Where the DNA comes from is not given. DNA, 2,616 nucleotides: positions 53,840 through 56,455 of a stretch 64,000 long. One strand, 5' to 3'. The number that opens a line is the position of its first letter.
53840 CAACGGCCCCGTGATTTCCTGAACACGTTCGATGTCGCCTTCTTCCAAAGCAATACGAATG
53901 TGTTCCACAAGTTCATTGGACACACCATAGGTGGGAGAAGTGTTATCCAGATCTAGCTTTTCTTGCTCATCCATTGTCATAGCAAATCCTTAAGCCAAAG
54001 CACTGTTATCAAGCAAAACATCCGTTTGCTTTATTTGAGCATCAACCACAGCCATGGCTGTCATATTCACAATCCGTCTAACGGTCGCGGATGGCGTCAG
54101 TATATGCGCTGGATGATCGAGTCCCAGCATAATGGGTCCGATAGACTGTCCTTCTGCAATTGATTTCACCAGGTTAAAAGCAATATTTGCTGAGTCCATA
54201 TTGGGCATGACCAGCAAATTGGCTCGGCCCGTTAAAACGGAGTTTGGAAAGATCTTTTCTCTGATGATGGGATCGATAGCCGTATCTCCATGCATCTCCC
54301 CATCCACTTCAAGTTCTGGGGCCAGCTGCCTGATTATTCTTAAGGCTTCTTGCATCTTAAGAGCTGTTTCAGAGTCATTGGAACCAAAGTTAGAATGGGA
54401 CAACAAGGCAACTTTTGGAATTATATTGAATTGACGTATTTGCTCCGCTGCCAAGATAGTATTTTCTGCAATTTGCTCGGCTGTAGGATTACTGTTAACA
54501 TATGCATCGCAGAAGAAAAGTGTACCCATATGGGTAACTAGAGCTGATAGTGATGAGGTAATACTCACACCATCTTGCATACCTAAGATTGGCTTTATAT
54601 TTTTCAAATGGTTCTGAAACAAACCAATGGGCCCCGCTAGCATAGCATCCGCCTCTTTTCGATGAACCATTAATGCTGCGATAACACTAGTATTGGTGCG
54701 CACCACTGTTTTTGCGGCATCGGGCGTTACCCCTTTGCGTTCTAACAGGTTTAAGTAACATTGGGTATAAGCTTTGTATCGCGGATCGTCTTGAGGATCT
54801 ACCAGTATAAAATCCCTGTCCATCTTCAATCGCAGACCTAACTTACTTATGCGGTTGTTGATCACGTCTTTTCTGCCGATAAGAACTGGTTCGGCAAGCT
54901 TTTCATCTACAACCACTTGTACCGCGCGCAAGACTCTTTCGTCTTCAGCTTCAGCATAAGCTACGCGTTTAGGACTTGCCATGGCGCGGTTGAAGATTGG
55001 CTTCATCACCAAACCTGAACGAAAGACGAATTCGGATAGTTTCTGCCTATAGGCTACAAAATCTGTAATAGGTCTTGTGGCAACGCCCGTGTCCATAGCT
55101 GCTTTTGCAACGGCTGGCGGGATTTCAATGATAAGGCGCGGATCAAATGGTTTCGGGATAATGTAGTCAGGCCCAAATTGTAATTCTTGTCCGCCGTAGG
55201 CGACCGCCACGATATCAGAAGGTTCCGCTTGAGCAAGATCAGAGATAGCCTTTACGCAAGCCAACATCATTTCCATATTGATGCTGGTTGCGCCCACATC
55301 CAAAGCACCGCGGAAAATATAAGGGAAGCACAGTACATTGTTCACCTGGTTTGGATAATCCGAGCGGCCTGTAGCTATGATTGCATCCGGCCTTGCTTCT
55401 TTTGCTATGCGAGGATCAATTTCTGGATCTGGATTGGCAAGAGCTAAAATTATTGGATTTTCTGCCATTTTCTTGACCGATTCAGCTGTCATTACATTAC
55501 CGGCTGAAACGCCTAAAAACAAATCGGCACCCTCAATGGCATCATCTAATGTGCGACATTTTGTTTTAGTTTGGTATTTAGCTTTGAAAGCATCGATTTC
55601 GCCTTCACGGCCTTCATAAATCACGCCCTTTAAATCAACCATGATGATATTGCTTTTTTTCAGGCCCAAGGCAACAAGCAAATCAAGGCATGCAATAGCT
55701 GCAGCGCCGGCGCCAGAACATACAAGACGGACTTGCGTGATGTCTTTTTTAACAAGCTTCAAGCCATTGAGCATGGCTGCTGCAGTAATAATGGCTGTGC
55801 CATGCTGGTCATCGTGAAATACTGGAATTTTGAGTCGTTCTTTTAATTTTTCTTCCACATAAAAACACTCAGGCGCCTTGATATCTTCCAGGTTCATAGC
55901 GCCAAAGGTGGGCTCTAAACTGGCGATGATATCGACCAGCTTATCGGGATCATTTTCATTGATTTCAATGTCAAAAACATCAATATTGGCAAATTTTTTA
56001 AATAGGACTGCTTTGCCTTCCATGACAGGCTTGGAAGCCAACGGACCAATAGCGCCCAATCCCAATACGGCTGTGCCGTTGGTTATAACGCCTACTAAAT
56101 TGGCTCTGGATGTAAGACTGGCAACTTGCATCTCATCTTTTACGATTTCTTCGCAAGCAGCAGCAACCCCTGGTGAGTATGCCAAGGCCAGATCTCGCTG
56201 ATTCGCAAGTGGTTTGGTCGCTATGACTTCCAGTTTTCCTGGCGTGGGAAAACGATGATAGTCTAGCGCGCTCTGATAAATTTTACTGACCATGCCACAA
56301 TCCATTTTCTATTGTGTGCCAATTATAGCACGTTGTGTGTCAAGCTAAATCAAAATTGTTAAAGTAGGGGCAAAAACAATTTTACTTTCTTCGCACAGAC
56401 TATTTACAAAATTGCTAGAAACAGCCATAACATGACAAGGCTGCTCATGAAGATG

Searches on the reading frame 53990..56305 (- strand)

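Call 51: search_protein_families(library=pfam, proteins=[window:53990-56305:-], max_evalue=0.001)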
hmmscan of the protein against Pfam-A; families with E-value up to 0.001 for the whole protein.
window:53990-56305:- (771 aa): 3 families
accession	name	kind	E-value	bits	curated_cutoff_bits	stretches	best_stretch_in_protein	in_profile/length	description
PF01515.24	PTA_PTB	-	7.1e-96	321.8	24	1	433-753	2-319/319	Phosphate acetyl/butaryl transferase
PF00390.24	malic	-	1.9e-27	96.7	23.1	1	23-155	2-182/182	Malic enzyme, N-terminal domain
PF03949.21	Malic_M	-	3.7e-20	72.8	23.5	1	169-361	3-228/258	Malic enzyme, NAD binding domain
